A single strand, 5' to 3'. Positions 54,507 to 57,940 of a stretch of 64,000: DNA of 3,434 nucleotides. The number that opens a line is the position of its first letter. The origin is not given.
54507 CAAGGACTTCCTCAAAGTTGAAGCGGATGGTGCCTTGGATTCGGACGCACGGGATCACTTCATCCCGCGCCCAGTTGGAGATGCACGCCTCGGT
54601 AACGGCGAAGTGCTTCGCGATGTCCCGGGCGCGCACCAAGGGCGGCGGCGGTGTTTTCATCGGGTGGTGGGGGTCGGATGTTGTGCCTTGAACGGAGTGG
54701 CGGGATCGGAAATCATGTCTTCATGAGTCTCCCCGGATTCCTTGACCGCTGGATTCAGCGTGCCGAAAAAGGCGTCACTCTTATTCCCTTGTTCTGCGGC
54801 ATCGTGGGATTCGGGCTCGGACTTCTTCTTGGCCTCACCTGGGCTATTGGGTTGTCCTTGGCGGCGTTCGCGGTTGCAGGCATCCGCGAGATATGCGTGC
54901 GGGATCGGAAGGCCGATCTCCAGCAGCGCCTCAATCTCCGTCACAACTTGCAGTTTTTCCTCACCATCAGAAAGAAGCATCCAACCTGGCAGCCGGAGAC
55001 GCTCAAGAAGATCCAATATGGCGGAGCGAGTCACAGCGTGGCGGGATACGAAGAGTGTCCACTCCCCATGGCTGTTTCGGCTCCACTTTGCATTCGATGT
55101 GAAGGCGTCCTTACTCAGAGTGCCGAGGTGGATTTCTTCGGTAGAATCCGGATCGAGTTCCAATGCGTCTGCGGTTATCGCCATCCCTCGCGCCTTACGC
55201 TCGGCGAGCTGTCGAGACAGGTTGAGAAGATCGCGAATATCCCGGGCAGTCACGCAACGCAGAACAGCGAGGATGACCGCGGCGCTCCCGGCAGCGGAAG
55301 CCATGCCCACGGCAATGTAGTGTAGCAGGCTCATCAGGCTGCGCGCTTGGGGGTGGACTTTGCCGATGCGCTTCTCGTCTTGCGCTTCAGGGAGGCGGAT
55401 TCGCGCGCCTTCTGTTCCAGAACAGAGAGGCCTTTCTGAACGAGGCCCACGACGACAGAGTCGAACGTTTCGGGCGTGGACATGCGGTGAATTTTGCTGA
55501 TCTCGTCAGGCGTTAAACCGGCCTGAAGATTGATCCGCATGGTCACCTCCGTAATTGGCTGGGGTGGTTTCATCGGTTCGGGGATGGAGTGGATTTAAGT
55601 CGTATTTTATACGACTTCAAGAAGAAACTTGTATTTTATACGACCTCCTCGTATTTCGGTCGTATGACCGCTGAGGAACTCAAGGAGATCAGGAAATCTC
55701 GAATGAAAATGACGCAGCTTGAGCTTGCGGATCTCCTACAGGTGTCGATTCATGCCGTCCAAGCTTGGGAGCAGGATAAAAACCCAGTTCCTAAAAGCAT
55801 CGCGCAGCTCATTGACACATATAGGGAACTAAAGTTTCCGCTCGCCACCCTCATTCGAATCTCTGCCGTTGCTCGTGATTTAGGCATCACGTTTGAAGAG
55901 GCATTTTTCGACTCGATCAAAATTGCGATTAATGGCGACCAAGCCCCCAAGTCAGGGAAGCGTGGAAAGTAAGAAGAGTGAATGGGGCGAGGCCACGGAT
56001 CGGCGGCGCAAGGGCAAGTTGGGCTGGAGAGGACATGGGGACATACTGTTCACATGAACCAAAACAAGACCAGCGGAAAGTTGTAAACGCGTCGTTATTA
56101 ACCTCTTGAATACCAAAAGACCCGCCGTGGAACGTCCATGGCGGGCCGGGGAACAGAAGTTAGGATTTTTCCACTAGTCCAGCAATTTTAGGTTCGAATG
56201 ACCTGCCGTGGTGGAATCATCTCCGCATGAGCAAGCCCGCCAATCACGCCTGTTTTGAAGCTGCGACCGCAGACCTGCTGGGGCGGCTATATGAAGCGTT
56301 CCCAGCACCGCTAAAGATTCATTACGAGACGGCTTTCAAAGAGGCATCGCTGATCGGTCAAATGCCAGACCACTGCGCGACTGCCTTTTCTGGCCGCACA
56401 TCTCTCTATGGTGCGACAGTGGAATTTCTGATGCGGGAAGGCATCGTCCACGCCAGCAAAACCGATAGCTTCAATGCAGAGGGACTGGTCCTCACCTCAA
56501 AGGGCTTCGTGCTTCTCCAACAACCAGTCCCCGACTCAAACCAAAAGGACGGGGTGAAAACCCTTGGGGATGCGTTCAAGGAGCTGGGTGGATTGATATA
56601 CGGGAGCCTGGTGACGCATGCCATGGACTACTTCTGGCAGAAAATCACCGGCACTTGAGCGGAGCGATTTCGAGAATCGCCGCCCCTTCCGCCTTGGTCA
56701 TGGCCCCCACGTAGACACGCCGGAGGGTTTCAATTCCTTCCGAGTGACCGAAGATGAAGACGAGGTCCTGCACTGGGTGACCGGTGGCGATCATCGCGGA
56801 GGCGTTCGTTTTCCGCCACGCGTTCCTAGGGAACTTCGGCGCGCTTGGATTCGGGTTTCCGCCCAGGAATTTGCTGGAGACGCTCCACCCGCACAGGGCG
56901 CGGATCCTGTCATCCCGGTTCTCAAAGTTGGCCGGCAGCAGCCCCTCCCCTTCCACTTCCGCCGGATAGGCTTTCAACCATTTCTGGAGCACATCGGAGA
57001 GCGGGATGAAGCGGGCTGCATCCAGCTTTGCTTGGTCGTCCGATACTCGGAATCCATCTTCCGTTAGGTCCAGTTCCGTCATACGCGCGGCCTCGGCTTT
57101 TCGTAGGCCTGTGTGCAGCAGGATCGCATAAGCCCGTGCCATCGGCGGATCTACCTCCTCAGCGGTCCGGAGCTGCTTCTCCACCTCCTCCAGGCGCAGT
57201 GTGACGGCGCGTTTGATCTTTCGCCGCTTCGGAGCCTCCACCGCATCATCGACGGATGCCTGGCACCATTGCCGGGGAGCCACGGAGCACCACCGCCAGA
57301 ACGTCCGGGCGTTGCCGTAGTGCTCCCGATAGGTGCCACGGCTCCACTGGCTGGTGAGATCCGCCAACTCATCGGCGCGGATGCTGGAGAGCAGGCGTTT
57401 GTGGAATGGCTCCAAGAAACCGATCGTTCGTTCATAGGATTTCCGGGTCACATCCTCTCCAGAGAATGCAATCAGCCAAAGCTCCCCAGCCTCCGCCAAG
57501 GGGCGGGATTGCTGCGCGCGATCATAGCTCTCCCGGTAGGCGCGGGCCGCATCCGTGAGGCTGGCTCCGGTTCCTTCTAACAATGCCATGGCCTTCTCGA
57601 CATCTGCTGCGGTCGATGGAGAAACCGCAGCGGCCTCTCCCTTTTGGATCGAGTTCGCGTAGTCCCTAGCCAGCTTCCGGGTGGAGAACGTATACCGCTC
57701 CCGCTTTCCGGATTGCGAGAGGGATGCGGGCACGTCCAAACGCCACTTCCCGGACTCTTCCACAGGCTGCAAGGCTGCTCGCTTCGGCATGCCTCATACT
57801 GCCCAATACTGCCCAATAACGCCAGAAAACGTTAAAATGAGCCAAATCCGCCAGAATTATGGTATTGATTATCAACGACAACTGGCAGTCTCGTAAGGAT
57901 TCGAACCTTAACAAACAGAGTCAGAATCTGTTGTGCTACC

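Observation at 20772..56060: Host-LexA-wired induction circuit: three SOS boxes, two paralogous RHH-like proteins and a non-cleavable repressor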

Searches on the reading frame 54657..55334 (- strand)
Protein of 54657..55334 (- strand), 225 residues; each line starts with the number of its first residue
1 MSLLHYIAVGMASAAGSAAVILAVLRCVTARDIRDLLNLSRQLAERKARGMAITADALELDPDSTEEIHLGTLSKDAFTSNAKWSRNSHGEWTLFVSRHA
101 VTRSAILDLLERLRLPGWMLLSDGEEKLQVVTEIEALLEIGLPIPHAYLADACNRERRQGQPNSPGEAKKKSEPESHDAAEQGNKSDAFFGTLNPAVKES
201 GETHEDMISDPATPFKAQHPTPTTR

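Call 17: search_protein_families(library=pfam, proteins=[window:54657-55334:-], max_evalue=0.1)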
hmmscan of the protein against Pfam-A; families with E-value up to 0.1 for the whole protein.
window:54657-55334:- (225 aa): 1 family
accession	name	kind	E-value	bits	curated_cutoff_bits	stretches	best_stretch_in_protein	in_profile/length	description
PF01483.27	P_proprotein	-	0.0062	17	21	1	75-107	47-79/86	Proprotein convertase P-domain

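Call 18: search_protein_families(library=phrogs, proteins=[window:54657-55334:-], max_evalue=0.01)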
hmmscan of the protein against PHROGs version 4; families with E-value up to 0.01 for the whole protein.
window:54657-55334:- (225 aa): 0 families

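Call 107: search_protein_families(library=phrogs, proteins=[window:54657-55334:-], max_evalue=0.001)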
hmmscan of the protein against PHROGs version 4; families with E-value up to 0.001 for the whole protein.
window:54657-55334:- (225 aa): 0 families

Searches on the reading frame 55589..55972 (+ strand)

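Call 17: search_protein_families(library=pfam, proteins=[window:55589-55972:+], max_evalue=0.1)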
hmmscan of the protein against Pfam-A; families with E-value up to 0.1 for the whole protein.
window:55589-55972:+ (127 aa): 10 families
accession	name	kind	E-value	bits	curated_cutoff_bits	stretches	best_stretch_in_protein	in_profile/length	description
PF01381.28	HTH_3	-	5.5e-06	26.8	23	1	31-74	1-43/55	Helix-turn-helix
PF12844.13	HTH_19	-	0.00031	21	30.2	1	29-89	2-59/64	Helix-turn-helix domain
PF13560.12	HTH_31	-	0.0075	17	27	1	28-70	3-46/64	Helix-turn-helix domain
PF24503.1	DUF7590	-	0.021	15.2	27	1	22-67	71-115/130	Domain of unknown function (DUF7590)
PF13411.12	MerR_1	-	0.026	15.1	21.6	0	45-69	5-29/69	MerR HTH family regulatory protein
PF08965.17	Aca2_YdiL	-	0.027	15.1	23.8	1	26-78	1-54/118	Aca2/YdiL-like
PF03819.22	MazG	-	0.038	14.7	22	0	28-72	15-60/74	MazG nucleotide pyrophosphohydrolase domain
PF00376.29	MerR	-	0.039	14.2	28.2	0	45-62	4-21/38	MerR family regulatory protein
PF14549.12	P22_Cro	-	0.068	13.4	30.2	0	43-70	12-36/60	DNA-binding transcriptional regulator Cro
PF15943.11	YdaS_toxin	-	0.095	13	30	0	43-69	11-37/65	Bacterial toxin YdaS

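Call 18: search_protein_families(library=phrogs, proteins=[window:55589-55972:+], max_evalue=0.01)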
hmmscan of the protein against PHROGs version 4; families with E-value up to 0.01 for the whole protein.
window:55589-55972:+ (127 aa): 14 families
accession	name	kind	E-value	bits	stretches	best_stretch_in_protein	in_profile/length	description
phrog_8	-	transcription regulation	9.2e-08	32.9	1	26-76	76-126/346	transcriptional regulator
phrog_14076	-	transcription regulation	2.3e-07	32.2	1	25-79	12-68/86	transcriptional regulator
phrog_7950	-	transcription regulation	5.8e-07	30.5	1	26-64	7-44/68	transcriptional repressor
phrog_2104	-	unknown function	1.1e-06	29.8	1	25-65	38-77/103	-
phrog_3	-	transcription regulation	4.5e-05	24.4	1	22-76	84-135/430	transcriptional repressor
phrog_5119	-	unknown function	0.00018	22.3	1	25-73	52-99/152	-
phrog_1124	-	transcription regulation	0.00025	21.7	1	31-85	13-66/177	transcriptional regulator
phrog_57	-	head and packaging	0.00027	21.8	1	35-80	7-47/199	terminase small subunit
phrog_2439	-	transcription regulation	0.00059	19.8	1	27-77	8-57/367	transcriptional regulator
phrog_5823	-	transcription regulation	0.0014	18.8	1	27-100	7-78/404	transcriptional regulator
phrog_3626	-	unknown function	0.0015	19.7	1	24-73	8-58/82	-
phrog_2328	-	transcription regulation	0.0015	19.3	1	37-75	25-63/128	transcriptional repressor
phrog_4779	-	transcription regulation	0.003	19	1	26-87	2-64/98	transcriptional regulator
phrog_8898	-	unknown function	0.0034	18.1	1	26-79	1-53/70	-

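Call 114: search_protein_families(library=ncbifam, proteins=[window:55664-55972:+], max_evalue=0.01)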
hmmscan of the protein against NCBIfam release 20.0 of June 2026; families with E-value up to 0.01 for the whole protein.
window:55664-55972:+ (102 aa): 6 families
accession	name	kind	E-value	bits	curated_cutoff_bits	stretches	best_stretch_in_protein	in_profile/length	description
NF040522.1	VC1465_fam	subfamily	5.1e-07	29.7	70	1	11-51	5-45/111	VC1465 family Xer recombination activation factor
TIGR03830.1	CxxCG_CxxCG_HTH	subfamily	2.5e-06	27.3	61.8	1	1-52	65-115/127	type II TA system antitoxin MqsA family protein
TIGR03070.1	couple_hipB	subfamily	8.8e-06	25.6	71.65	1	5-42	6-42/58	type II toxin-antitoxin system Y4mF family antitoxin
NF041265.1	NadS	equivalog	5.5e-05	23.4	60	1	4-42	33-70/94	NadS family protein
NF007257.0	PRK09706.1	subfamily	0.00044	20.1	101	1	6-48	10-52/135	transcriptional repressor DicA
NF041951.1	phage_RstR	subfamily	0.00058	20.1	80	1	2-41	3-42/108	RstR family transcriptional repressor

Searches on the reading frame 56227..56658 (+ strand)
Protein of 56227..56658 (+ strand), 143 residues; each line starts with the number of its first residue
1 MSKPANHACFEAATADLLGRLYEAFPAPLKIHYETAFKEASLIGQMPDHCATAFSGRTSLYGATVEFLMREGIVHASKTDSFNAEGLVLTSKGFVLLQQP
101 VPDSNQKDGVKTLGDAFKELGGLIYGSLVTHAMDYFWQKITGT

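Call 17: search_protein_families(library=pfam, proteins=[window:56227-56658:+], max_evalue=0.1)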
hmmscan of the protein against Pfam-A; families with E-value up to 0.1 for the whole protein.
window:56227-56658:+ (143 aa): 0 families

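Call 18: search_protein_families(library=phrogs, proteins=[window:56227-56658:+], max_evalue=0.01)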
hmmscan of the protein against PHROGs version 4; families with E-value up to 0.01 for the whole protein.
window:56227-56658:+ (143 aa): 1 family
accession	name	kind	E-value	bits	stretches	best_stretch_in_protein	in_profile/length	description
phrog_2266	-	unknown function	7.9e-13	49.5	1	5-116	3-114/144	-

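Call 54: find_homologous_proteins(query=window:56227-56658:+, max_evalue=0.001)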
Query window:56227-56658:+ (143 aa): 2 proteins with E <= 0.001 among 36 candidates.
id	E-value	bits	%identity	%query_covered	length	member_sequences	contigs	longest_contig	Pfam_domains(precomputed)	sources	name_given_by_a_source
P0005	1.5e-90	318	100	100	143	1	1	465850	-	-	-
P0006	3.9e-34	136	47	99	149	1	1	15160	-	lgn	-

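Call 55: find_encoding_contigs(protein=P0006, flank=8000)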
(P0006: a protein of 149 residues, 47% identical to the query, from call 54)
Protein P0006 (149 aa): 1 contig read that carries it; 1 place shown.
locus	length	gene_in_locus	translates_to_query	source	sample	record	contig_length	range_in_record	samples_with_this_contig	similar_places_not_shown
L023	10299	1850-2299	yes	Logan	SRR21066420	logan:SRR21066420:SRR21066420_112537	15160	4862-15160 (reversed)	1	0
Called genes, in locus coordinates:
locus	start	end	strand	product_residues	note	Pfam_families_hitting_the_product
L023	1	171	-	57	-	?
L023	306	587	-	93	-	-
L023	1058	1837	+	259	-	PF15943:YdaS_toxin (weak)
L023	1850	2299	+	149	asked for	-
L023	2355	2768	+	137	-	-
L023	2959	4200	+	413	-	PF00589:Phage_integrase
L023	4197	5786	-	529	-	-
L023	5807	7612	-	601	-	-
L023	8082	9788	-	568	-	-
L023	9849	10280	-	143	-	-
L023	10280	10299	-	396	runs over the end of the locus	-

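Call 60: search_protein_families(library=pfam, proteins=[L023:1058-1837:+, L023:2355-2768:+, L023:306-587:-], max_evalue=0.01)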
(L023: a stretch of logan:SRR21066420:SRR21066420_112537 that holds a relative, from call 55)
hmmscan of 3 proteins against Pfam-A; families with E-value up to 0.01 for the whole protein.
L023:1058-1837:+ (259 aa): 2 families
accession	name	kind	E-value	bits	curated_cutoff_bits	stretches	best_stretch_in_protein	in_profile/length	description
PF15943.11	YdaS_toxin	-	1.1e-05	25.5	30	1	29-62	14-47/65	Bacterial toxin YdaS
PF00717.28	Peptidase_S24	-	0.0011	19.1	23.3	1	148-243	1-101/116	Peptidase S24-like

L023:2355-2768:+ (137 aa): 0 families

L023:306-587:- (93 aa): 0 families

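Call 101: predict_structure(alignment_id=A4)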
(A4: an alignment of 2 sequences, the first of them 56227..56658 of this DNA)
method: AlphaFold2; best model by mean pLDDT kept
length: 143 residues; sequences in the alignment: 2
mean_pLDDT: 45.2   pTM: 0.38
mean pLDDT of the five models: 45.2, 39.4, 37.5, 36.9, 33.1
residues with pLDDT >= 90: 0; 70-90: 0; 50-70: 40; < 50: 103
segments of 3 or more residues with pLDDT < 50: 1-9, 11-13, 15-59, 72-80, 89-95, 106-124
pLDDT, mean of each block of 10 residues (from residue 1): 42 48 39 36 39 47 53 46 50 46 48 39 48 51 49
secondary structure, 60 per line:
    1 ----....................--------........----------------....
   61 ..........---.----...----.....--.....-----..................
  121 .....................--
elements in order: H5-24 H33-40 H57-70 E86-90 E93-97 H103-141

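Call 114: search_protein_families(library=ncbifam, proteins=[window:56227-56658:+], max_evalue=0.01)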
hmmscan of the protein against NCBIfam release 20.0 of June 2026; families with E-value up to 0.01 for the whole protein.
window:56227-56658:+ (143 aa): 0 families

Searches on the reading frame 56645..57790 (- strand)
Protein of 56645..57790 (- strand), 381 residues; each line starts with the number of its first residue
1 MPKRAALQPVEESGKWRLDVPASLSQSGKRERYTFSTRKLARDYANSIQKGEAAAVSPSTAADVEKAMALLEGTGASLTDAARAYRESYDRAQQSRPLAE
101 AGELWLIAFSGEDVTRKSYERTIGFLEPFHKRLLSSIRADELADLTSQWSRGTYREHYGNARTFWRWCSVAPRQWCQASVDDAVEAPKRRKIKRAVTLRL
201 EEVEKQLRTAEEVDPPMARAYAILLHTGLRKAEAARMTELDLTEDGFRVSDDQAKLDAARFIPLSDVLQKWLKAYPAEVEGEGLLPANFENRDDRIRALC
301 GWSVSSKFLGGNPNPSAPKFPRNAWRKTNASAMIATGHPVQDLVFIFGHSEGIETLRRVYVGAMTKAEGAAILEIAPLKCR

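Call 17: search_protein_families(library=pfam, proteins=[window:56645-57790:-], max_evalue=0.1)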
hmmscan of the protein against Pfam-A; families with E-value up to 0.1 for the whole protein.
window:56645-57790:- (381 aa): 2 families
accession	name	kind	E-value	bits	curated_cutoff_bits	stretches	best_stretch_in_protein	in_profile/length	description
PF00589.27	Phage_integrase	-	1e-06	29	27.1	1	198-360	3-165/172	Phage integrase family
PF16795.10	Phage_integr_3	-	0.007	16.7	27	0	198-248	4-53/161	Archaeal phage integrase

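Call 18: search_protein_families(library=phrogs, proteins=[window:56645-57790:-], max_evalue=0.01)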
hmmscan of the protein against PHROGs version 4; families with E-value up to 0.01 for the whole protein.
window:56645-57790:- (381 aa): 2 families
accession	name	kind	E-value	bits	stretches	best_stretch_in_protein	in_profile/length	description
phrog_1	-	integration and excision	9.8e-23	82.2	1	13-372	121-444/611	integrase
phrog_216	-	integration and excision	2.3e-09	37.8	1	164-276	40-139/301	integrase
